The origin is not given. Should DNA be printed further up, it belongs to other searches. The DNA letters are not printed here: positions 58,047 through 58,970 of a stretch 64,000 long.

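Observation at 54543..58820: Dockerin-bearing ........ giant protein next to a cohesin-like PEP-CTERM protein: candidate surface tethering pair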

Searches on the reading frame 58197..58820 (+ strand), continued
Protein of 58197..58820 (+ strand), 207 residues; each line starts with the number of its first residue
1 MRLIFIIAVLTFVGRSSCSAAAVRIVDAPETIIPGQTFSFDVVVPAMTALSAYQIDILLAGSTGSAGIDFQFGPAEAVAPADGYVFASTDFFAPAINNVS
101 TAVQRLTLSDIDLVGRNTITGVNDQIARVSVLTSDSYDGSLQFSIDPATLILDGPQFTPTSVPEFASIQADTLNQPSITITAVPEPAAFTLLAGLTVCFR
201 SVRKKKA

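Call 30: find_encoding_contigs(protein=P0249, flank=10000, max_places=2)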
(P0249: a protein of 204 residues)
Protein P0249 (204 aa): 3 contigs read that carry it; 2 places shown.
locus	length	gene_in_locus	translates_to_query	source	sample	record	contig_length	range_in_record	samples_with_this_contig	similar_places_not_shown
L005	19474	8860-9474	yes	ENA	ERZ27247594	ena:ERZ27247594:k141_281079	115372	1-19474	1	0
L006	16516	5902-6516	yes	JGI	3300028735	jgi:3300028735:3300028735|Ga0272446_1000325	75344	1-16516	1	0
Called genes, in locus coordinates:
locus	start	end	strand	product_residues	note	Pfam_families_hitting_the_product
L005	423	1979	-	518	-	PF00884:Sulfatase, PF01663:Phosphodiest (weak), PF16347:SGSH_C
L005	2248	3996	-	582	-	PF13435:Cytochrome_C554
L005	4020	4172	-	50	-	-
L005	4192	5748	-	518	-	-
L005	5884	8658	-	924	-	PF00675:Peptidase_M16, PF05193:Peptidase_M16_C, PF00675:Peptidase_M16, PF05193:Peptidase_M16_C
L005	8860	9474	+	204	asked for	-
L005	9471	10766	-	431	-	PF02353:CMAS, PF13489:Methyltransf_23 (weak), PF08241:Methyltransf_11, PF08242:Methyltransf_12, PF13649:Methyltransf_25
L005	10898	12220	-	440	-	PF00481:PP2C, PF13672:PP2C_2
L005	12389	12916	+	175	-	PF08308:PEGA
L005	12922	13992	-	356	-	-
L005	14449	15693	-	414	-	PF01612:DNA_pol_A_exo1, PF00570:HRDC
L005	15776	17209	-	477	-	PF13231:PMT_2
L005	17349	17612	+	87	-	-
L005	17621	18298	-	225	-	PF22381:Staph_reg_Sar_Rot, PF01047:MarR, PF12802:MarR_2, PF13601:HTH_34 (weak)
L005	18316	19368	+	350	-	PF07991:KARI_N, PF01450:KARI_C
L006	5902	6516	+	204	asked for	-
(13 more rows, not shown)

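Call 31: find_encoding_contigs(protein=P0271, flank=10000, max_places=2)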
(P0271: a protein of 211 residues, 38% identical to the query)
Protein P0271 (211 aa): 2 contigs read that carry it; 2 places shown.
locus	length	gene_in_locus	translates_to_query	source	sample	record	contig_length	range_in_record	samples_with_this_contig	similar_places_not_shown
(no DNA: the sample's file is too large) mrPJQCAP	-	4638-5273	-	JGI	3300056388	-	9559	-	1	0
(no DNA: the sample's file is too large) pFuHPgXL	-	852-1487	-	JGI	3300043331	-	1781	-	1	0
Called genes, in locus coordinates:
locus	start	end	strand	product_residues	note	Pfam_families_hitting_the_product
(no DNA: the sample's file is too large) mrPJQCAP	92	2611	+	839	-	PF05593:RHS_repeat (weak), PF25023:TEN_YD-shell (weak), PF05593:RHS_repeat (weak), PF25023:TEN_YD-shell (weak), PF05593:RHS_repeat (weak), PF25023:TEN_YD-shell, PF05593:RHS_repeat, PF24595:DUF7619 (weak)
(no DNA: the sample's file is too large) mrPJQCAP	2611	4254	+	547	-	PF24595:DUF7619, PF00404:Dockerin_1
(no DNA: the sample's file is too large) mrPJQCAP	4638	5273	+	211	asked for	-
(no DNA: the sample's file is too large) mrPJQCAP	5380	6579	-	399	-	PF01266:DAO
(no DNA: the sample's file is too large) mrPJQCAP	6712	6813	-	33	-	-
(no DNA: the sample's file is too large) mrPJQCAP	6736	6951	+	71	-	-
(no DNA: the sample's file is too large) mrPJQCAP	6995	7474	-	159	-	PF01613:Flavin_Reduct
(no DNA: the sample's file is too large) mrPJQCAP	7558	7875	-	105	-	PF01910:Thiamine_BP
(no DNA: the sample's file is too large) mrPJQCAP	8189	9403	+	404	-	PF06727:DUF1207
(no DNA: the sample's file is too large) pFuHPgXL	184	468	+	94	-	-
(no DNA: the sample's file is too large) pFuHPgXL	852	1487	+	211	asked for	-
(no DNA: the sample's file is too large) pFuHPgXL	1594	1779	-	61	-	?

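Call 32: find_encoding_contigs(protein=P0278, flank=10000, max_places=2)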
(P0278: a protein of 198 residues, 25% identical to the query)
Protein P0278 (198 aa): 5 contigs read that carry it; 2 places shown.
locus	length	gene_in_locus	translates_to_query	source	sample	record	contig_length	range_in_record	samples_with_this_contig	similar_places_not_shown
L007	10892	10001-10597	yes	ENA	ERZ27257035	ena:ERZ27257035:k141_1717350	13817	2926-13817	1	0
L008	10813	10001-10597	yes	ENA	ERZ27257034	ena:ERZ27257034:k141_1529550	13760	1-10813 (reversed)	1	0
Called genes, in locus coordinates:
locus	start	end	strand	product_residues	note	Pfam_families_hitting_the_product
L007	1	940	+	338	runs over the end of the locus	PF00432:Prenyltrans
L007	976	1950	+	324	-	PF01571:GCV_T, PF08669:GCV_T_C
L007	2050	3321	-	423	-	PF01011:PQQ (faint), PF13570:Beta-prop_ACSF4 (faint), PF13360:PQQ_2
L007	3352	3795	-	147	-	PF00582:Usp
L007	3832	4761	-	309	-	PF01063:Aminotran_4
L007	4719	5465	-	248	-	PF00005:ABC_tran, PF13304:AAA_21 (faint)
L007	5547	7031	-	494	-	PF12704:MacB_PCD (faint), PF02687:FtsX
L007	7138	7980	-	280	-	PF07596:SBP_bac_10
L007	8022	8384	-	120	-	-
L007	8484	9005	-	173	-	PF07638:Sigma70_ECF (weak), PF04545:Sigma70_r4 (weak), PF08281:Sigma70_r4_2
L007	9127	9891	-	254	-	PF01209:Ubie_methyltran, PF13489:Methyltransf_23, PF06325:PrmA (weak), PF13847:Methyltransf_31, PF08241:Methyltransf_11, PF08242:Methyltransf_12, PF13649:Methyltransf_25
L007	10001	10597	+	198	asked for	-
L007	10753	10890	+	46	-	?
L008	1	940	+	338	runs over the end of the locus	PF00432:Prenyltrans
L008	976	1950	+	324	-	PF01571:GCV_T, PF08669:GCV_T_C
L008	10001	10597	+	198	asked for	-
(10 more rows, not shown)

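Call 33: find_encoding_contigs(protein=P0123, flank=10000, max_places=2)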
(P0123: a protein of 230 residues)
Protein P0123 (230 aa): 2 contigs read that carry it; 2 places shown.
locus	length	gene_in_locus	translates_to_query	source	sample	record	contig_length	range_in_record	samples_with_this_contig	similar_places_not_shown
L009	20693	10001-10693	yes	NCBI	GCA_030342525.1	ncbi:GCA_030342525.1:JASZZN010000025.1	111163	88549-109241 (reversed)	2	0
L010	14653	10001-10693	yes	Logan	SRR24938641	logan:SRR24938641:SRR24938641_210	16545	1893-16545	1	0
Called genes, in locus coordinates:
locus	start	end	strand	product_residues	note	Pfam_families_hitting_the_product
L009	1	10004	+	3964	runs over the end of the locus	PF04234:CopC (faint), PF19077:Big_13, PF10633:NPCBM_assoc (faint), PF13205:Big_5, PF13620:CarboxypepD_reg (faint), PF07705:CARDB, PF00404:Dockerin_1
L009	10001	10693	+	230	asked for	-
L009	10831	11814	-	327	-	PF00480:ROK, PF01869:BcrAD_BadFG (weak)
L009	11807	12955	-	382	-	PF01408:GFO_IDH_MocA, PF02894:GFO_IDH_MocA_C, PF22725:GFO_IDH_MocA_C3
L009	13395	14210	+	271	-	PF08281:Sigma70_r4_2, PF00196:GerE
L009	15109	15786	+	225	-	PF06439:3keto-disac_hyd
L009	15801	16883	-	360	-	PF00578:AhpC-TSA, PF08534:Redoxin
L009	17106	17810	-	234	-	PF01209:Ubie_methyltran, PF02353:CMAS, PF05175:MTS, PF13489:Methyltransf_23, PF13649:Methyltransf_25, PF13847:Methyltransf_31, PF08241:Methyltransf_11, PF08242:Methyltransf_12, +1 more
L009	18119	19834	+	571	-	-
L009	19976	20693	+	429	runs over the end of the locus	PF02397:Bac_transf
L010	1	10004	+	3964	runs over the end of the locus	?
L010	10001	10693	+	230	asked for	-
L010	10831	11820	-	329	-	PF00480:ROK, PF01869:BcrAD_BadFG (weak)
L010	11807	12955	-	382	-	PF01408:GFO_IDH_MocA, PF02894:GFO_IDH_MocA_C, PF22725:GFO_IDH_MocA_C3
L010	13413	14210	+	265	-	PF00196:GerE, PF08281:Sigma70_r4_2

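Call 34: find_encoding_contigs(protein=P0124, flank=8000, max_places=1)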
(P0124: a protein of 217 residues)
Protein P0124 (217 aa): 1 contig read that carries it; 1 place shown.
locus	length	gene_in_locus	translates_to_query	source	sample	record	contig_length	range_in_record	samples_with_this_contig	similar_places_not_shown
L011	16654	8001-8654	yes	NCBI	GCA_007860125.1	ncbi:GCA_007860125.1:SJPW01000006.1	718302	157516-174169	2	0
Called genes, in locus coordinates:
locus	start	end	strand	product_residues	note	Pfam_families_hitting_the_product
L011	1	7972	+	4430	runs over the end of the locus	PF13620:CarboxypepD_reg (faint), PF19077:Big_13 (weak), PF13205:Big_5, PF07705:CARDB (weak), PF00404:Dockerin_1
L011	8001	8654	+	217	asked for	-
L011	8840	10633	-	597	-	PF00009:GTP_EFTU, PF03144:GTP_EFTU_D2, PF22042:EF-G_D2 (weak), PF00679:EFG_C, PF06421:LepA_C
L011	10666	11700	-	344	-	PF00480:ROK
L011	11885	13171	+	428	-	PF20706:GT4-conflict (weak), PF00534:Glycos_transf_1, PF13692:Glyco_trans_1_4, PF13524:Glyco_trans_1_2 (faint)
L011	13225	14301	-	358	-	PF05569:Peptidase_M56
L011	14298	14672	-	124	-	PF03965:Penicillinase_R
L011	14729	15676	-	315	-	PF07596:SBP_bac_10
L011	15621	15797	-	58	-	-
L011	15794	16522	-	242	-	-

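Call 35: find_encoding_contigs(protein=P0125, flank=8000, max_places=1)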
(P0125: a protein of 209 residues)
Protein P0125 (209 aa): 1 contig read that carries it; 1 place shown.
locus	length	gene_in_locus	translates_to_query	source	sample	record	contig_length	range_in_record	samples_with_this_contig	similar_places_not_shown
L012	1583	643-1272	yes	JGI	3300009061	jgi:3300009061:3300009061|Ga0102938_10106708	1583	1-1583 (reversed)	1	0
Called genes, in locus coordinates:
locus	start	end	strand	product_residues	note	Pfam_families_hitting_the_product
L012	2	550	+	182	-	?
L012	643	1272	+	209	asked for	-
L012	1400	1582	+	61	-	?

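Call 36: find_encoding_contigs(protein=P0126, flank=8000, max_places=1)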
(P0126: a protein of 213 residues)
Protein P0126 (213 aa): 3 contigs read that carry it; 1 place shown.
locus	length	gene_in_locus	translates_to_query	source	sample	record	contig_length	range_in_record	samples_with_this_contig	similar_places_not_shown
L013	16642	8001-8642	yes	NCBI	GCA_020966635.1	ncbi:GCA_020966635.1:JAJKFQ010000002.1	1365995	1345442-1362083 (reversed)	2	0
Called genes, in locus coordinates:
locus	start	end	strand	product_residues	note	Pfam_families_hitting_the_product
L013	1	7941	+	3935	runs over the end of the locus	PF04151:PPC (weak), PF07705:CARDB, PF17210:SdrD_B (faint), PF22904:NOMO1-like_2nd (faint), PF09430:EMC7_beta-sandw (faint), PF13620:CarboxypepD_reg, PF24595:DUF7619 (weak), PF00404:Dockerin_1, +1 more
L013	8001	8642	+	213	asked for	PF07589:PEP_exosort_dom (weak)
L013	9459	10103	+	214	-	-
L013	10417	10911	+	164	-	-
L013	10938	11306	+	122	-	-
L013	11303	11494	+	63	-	PF11211:DUF2997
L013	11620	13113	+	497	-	PF00004:AAA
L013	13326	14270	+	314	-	-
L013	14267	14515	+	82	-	-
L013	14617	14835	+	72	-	-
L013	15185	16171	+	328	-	-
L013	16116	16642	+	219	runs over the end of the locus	PF14464:Prok-JAB (weak)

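Call 37: find_encoding_contigs(protein=P0127, flank=8000, max_places=1)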
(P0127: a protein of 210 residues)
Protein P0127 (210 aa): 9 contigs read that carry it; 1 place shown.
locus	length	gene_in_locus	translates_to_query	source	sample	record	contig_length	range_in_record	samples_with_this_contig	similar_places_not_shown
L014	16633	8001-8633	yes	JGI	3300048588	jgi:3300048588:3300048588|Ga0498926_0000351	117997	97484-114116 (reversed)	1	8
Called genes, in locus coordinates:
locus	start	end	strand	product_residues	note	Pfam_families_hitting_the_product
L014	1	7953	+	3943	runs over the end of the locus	?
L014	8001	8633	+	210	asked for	-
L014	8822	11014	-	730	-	PF12951:PATR (weak)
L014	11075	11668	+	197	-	PF04542:Sigma70_r2, PF08281:Sigma70_r4_2 (weak), PF04545:Sigma70_r4 (weak)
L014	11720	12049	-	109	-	-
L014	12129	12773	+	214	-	PF07638:Sigma70_ECF (weak), PF04542:Sigma70_r2 (weak), PF08281:Sigma70_r4_2, PF04545:Sigma70_r4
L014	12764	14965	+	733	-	PF00069:Pkinase, PF07714:PK_Tyr_Ser-Thr, PF03109:ABC1 (weak), PF16868:NMT1_3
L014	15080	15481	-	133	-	-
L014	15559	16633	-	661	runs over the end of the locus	PF03485:Arg_tRNA_synt_N, PF00750:tRNA-synt_1d, PF05746:DALR_1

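Call 38: search_protein_families(library=pfam, proteins=[L012:2-547:+, L014:6451-7950:+, L009:8502-10001:+, L011:6470-7969:+, L013:6439-7938:+], max_evalue=0.01)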
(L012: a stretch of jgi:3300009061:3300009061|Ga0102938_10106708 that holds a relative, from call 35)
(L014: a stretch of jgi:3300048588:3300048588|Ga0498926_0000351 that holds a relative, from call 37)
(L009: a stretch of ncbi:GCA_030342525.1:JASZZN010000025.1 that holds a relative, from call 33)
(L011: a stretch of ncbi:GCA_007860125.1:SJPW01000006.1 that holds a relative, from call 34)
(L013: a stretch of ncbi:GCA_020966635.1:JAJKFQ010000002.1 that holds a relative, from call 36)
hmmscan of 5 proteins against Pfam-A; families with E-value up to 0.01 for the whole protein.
L012:2-547:+ (182 aa): 5 families
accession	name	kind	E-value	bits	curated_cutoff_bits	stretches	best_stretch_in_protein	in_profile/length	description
PF00404.24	Dockerin_1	-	3.6e-26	91.6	22.9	3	56-120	2-56/57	Dockerin type I domain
PF13499.12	EF-hand_7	-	1.6e-08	35.2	30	1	19-65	11-58/67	EF-hand domain pair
PF13405.12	EF-hand_6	-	8.9e-08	31.7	25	0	52-73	5-26/30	EF-hand domain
PF00036.39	EF-hand_1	-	8.3e-07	28.6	25.4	0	52-67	5-20/29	EF hand domain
PF13202.12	EF-hand_5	-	3.8e-06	26.6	25.9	0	52-66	4-18/25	EF hand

L014:6451-7950:+ (500 aa): 9 families
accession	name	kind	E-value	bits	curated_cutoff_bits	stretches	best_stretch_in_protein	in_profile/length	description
PF00404.24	Dockerin_1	-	1.9e-24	86.1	22.9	2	409-458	2-56/57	Dockerin type I domain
PF00413.30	Peptidase_M10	-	2e-07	31.5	24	1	4-138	34-158/159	Matrixin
PF13405.12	EF-hand_6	-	0.00056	19.9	25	0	437-456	8-27/30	EF-hand domain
PF13499.12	EF-hand_7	-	0.0011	19.7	30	0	362-421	11-61/67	EF-hand domain pair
PF13205.12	Big_5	-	0.0013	19.9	23.6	0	184-266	1-74/105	Bacterial Ig-like domain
PF13582.12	Reprolysin_3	-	0.0023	18.9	22.4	1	86-106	102-123/123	Metallo-peptidase family M12B Reprolysin-like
PF13688.12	Reprolysin_5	-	0.0033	18.1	27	1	63-109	131-161/196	Metallo-peptidase family M12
PF13583.11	Reprolysin_4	-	0.0051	16.9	22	1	87-125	134-161/203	Metallo-peptidase family M12B Reprolysin-like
PF00036.39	EF-hand_1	-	0.0053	16.7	25.4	0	437-448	8-19/29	EF hand domain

L009:8502-10001:+ (500 aa): 2 families
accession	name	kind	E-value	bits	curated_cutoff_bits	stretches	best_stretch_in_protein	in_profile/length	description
PF00404.24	Dockerin_1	-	1.1e-20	74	22.9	2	381-442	2-56/57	Dockerin type I domain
PF13499.12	EF-hand_7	-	0.0039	18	30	0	309-351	12-59/67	EF-hand domain pair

L011:6470-7969:+ (500 aa): 2 families
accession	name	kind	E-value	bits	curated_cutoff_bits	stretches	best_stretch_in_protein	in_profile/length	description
PF00404.24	Dockerin_1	-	3.3e-18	66.1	22.9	2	374-436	3-56/57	Dockerin type I domain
PF13499.12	EF-hand_7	-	0.0039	17.9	30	0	301-343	12-59/67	EF-hand domain pair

L013:6439-7938:+ (500 aa): 5 families
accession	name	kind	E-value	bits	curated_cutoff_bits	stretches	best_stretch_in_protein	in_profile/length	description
PF00404.24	Dockerin_1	-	3.8e-22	78.7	22.9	2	378-442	1-56/57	Dockerin type I domain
PF24595.1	DUF7619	-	2.9e-07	31.1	27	1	11-52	89-130/133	Domain of unknown function (DUF7619)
PF00036.39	EF-hand_1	-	0.00016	21.4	25.4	0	333-343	9-19/29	EF hand domain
PF13499.12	EF-hand_7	-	0.0037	18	30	0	333-388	11-58/67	EF-hand domain pair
PF13405.12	EF-hand_6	-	0.0081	16.3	25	0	421-434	8-21/30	EF-hand domain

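Call 47: find_related_loci(query=P0001, collection=genome_contigs, flank=10000)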
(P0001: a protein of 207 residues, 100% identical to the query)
Query P0001 (207 aa) in genome_contigs; peptide patterns used: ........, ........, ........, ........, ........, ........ (x = any residue, [..] = any of these).
185 stretches matched a pattern, but none encodes a relative of the query by tblastn (E <= 1e-3).
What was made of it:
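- On PEP-CTERM / exosortase substrate (PF07589, TIGR02595): The source genome was not found among the GTDB representatives (call 47).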

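Call 48: search_protein_families(library=pfam, proteins=[P0148, P0130, P0144, P0201, P0250, P0267, P0173, P0225], max_evalue=0.01)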
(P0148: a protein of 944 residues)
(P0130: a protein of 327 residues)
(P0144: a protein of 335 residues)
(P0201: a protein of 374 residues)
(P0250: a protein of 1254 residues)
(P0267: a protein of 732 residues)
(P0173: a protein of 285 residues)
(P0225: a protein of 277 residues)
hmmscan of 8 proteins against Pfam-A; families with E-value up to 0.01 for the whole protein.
P0148 (944 aa): 3 families
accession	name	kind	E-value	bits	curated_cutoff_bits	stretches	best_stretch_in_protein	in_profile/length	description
PF00801.26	PKD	-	2e-09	37.7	23.5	2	686-767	6-79/80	PKD domain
PF19699.4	CLSTN_C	-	1.1e-05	25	27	0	577-651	151-228/354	Calsyntenin C-terminal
PF05345.18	He_PIG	-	3.9e-05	24.4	24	1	497-536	54-95/96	Putative Ig domain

P0130 (327 aa): 1 family
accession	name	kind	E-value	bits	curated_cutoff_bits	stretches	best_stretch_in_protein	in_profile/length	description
PF07589.16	PEP-CTERM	-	0.00044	20.7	20.7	1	280-302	1-24/24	PEP-CTERM motif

P0144 (335 aa): 0 families

P0201 (374 aa): 1 family
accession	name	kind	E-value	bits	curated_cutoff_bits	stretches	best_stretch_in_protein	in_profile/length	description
PF07589.16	PEP-CTERM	-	0.0022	18.4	20.7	1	306-332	1-24/24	PEP-CTERM motif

P0250 (1254 aa): 2 families
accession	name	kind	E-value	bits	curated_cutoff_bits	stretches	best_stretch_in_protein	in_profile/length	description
PF07589.16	PEP-CTERM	-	4.4e-22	77.6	20.7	3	803-824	1-23/24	PEP-CTERM motif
PF05413.17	Peptidase_C34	-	1e-05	26.1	22.4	0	233-281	36-83/92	Putative closterovirus papain-like endopeptidase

P0267 (732 aa): 8 families
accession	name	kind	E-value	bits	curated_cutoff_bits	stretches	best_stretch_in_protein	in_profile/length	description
PF06594.17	HCBP_related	-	3.5e-32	110.5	21.4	4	86-117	9-42/42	Haemolysin-type calcium binding protein related domain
PF00353.25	HemolysinCabind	-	1.7e-26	92.2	23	5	576-610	1-35/36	RTX calcium-binding nonapeptide repeat (4 copies)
PF09558.15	DUF2375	-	2.4e-06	27.9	27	0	81-105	27-51/69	Protein of unknown function (DUF2375)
PF02530.20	Porin_2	-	2.2e-05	24.5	22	0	179-270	256-313/357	Porin subfamily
PF11716.13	MDMPI_N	-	8.7e-05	23.7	24.2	0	257-291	29-67/140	Mycothiol maleylpyruvate isomerase N-terminal domain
PF07202.18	Tcp10_C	-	0.00018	21.5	36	0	101-112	3-14/35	T-complex protein 10 C-terminus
PF21112.3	CsgH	-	0.0037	17.7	27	0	499-521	62-84/88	CsgH protein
PF19092.6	DUF5780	-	0.0066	17.1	28.2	0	246-258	83-95/109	Family of unknown function (DUF5780)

P0173 (285 aa): 0 families

P0225 (277 aa): 1 family
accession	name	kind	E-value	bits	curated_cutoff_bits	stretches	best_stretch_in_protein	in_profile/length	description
PF07589.16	PEP-CTERM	-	3.4e-05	24.2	20.7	1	192-218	1-24/24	PEP-CTERM motif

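Call 52: find_encoding_contigs(protein=P0128, flank=6000, max_places=1)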
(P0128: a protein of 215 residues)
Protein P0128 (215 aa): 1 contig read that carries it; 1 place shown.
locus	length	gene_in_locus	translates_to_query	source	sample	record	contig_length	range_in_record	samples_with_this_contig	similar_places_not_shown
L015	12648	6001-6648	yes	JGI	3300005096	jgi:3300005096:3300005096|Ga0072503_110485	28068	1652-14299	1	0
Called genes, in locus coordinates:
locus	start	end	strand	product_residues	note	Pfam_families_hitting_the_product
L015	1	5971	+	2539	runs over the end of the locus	?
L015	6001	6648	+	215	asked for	-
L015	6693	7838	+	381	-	PF02614:UxaC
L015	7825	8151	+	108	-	PF02614:UxaC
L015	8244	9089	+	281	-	PF01261:AP_endonuc_2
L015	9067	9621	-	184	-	-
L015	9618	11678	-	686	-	PF16656:Pur_ac_phosph_N, PF00149:Metallophos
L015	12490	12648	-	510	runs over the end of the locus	PF04264:YceI, PF03781:FGE-sulfatase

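Call 53: find_encoding_contigs(protein=P0133, flank=6000, max_places=1)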
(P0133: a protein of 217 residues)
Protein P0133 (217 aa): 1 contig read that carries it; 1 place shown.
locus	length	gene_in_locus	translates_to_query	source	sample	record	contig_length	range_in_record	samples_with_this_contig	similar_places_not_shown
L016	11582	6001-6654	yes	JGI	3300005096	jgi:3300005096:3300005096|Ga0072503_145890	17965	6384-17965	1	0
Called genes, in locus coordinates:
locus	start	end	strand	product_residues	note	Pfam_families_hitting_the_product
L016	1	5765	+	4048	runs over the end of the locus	?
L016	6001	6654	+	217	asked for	-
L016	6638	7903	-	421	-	PF00589:Phage_integrase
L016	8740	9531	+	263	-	PF00589:Phage_integrase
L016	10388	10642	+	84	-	PF00196:GerE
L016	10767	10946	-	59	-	-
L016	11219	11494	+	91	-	-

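Call 54: find_encoding_contigs(protein=P0157, flank=6000, max_places=1)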
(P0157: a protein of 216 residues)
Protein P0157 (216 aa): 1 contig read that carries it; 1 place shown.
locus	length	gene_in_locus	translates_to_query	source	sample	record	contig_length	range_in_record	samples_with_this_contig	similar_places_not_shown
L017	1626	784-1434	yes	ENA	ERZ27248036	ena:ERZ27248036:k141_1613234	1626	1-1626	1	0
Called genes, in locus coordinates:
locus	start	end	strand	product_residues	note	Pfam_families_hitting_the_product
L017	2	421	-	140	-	?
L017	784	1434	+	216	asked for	PF07589:PEP_exosort_dom (weak)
